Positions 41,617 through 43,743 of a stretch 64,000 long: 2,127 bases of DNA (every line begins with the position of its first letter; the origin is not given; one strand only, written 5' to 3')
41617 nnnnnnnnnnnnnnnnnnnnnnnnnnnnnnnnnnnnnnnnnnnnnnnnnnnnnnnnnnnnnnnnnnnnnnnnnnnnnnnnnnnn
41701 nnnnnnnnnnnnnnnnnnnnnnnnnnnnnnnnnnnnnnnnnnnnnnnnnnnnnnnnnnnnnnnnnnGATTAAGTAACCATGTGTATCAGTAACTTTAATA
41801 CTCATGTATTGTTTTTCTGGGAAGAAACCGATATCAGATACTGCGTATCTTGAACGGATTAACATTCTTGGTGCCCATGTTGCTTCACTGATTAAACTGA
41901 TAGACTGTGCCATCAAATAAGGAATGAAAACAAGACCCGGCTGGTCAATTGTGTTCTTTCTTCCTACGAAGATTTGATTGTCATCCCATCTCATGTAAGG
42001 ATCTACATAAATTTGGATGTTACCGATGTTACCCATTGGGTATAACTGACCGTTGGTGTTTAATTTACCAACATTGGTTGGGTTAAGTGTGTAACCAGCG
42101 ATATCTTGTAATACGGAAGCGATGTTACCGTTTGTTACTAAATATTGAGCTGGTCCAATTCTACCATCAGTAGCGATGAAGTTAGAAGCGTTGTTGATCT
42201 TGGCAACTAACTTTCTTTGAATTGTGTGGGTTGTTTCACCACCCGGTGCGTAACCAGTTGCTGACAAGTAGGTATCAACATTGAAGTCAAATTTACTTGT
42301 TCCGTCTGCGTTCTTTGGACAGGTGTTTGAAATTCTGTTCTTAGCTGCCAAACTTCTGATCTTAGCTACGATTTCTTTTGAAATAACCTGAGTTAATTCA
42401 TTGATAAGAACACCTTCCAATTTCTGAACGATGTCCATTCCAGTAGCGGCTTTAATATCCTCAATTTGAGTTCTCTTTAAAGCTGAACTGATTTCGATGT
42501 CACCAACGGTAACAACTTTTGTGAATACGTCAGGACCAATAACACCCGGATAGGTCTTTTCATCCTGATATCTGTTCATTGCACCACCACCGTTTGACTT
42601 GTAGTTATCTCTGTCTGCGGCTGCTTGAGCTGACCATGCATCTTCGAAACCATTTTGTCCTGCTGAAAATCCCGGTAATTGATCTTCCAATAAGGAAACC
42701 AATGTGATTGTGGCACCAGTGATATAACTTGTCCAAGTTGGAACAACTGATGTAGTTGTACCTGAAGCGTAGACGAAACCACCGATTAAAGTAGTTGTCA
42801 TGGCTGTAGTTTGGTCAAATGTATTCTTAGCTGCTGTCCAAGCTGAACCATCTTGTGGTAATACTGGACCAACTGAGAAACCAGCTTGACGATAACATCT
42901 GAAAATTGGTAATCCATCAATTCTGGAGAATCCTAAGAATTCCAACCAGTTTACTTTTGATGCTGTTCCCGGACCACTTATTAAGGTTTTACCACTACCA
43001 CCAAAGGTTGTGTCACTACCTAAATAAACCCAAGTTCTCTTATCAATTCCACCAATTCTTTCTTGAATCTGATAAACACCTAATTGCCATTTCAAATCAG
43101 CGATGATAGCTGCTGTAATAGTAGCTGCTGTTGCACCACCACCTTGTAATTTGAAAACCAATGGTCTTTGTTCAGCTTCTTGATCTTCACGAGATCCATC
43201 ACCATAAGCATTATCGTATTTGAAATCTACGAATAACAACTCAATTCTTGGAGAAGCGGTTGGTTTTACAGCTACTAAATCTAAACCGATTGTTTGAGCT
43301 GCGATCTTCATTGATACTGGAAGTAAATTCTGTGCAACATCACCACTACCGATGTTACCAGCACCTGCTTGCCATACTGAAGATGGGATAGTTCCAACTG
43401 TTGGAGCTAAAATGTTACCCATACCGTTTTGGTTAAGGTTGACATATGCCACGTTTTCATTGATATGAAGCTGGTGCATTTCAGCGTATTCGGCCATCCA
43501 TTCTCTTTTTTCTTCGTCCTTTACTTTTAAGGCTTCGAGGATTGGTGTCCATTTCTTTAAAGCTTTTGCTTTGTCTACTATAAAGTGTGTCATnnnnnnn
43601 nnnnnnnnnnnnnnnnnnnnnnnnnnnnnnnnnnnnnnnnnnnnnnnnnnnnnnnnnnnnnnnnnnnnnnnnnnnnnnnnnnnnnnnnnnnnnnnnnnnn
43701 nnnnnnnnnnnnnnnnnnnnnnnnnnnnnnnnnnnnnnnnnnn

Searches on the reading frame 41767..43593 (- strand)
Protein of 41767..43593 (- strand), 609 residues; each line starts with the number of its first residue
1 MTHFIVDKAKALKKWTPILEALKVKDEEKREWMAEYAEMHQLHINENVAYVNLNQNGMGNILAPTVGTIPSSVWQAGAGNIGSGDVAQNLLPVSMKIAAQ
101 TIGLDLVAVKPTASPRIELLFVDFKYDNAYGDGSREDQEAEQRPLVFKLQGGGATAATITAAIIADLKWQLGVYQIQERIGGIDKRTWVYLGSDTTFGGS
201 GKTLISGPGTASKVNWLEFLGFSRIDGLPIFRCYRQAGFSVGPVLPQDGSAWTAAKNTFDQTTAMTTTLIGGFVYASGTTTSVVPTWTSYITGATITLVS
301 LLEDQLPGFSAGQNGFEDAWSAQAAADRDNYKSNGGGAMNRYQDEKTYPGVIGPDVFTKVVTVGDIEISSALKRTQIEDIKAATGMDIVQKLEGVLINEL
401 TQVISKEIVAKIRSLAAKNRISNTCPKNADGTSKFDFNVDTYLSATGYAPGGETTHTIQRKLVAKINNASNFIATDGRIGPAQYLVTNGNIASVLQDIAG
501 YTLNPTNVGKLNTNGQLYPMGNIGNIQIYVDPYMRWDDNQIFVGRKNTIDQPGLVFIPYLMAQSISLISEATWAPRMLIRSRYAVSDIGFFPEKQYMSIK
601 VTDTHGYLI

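Call 12: search_protein_families(library=pfam, proteins=[window:41767-43593:-], max_evalue=0.001)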
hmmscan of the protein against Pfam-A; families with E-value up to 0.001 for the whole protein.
window:41767-43593:- (609 aa): 1 family
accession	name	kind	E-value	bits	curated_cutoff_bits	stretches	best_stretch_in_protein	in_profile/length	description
PF07068.17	Gp23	-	1.4e-27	97.5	24.4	1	378-593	160-355/376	Major capsid protein Gp23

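Call 13: search_protein_families(library=phrogs, proteins=[window:41767-43593:-], max_evalue=0.00001)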
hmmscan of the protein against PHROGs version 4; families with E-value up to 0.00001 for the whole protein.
window:41767-43593:- (609 aa): 2 families
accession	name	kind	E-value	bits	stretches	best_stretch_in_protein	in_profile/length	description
phrog_28442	-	unknown function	5.9e-49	167.8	3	452-604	446-597/604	-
phrog_138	-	head and packaging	2.4e-26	93.8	1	377-595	210-415/444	major head protein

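Call 59: search_dna_similar(query=window:41767-43593:-, collection=phages, mode=protein, max_rows=15)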
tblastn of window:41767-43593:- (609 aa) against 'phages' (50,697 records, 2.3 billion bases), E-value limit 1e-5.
Records with a match: 545; places in all: 555; records where one place covers at least 80% of the query: 29.
Best place of each record, by identity: 60-80% 2; <60% 543.
By first word of the organism name: Synechococcus 374; Cyanophage 61; Prochlorococcus 18; Stenotrophomonas 18; Prevotella 15; Aeromonas 14; Sinorhizobium 7; uncultured 6; Tenacibaculum 5; Methylophilales 4; and 13 more.
By host as written in the record: - 180; Synechococcus 107; Synechococcus sp. 37; Synechococcus sp. WH7803 28; Synechococcus sp. WH8102 20; Synechococcus sp. MW02 19; Prevotella sp. 15; Synechococcus sp. WH 7803 13; and 53 more.
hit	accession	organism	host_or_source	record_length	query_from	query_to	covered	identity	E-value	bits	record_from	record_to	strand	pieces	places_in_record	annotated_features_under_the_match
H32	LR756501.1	uncultured phage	metagenomic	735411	3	609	100%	68.2%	0e+0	815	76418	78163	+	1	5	record has no annotation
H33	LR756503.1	uncultured phage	metagenomic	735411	3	609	100%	68.2%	0e+0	815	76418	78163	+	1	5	record has no annotation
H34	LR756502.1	uncultured phage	metagenomic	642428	1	608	100%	49.7%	3e-170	543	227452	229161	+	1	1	record has no annotation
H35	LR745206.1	uncultured phage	metagenomic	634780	1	608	100%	48.6%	6e-166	530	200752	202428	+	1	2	record has no annotation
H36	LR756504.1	uncultured phage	metagenomic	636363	6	608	99%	47.9%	2e-161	517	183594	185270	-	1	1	record has no annotation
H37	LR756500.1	uncultured phage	metagenomic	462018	5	601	98%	32.0%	2e-76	271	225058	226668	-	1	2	record has no annotation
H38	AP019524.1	Tenacibaculum phage PTm1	Tenacibaculum maritimum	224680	1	606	100%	28.1%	6e-44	175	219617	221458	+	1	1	major capsid protein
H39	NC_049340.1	Tenacibaculum phage PTm1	Tenacibaculum maritimum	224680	1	606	100%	28.1%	6e-44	175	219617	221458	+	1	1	major capsid protein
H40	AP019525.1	Tenacibaculum phage PTm5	Tenacibaculum maritimum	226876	1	606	100%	28.1%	6e-44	175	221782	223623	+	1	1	major capsid protein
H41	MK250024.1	Prevotella phage Lak-B5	Prevotella sp.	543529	93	601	84%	28.1%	2e-47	185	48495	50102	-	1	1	record has no annotation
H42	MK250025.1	Prevotella phage Lak-B6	Prevotella sp.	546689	93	601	84%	28.1%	2e-47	185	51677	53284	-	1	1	record has no annotation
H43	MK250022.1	Prevotella phage Lak-B3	Prevotella sp.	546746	93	601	84%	28.1%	2e-47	185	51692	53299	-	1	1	record has no annotation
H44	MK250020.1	Prevotella phage Lak-B1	Prevotella sp.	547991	93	601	84%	28.1%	2e-47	185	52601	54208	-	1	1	record has no annotation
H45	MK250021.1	Prevotella phage Lak-B2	Prevotella sp.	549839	93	601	84%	28.1%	2e-47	185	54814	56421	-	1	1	record has no annotation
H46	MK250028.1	Prevotella phage Lak-B9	Prevotella sp.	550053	93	601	84%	28.1%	2e-47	185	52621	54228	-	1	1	record has no annotation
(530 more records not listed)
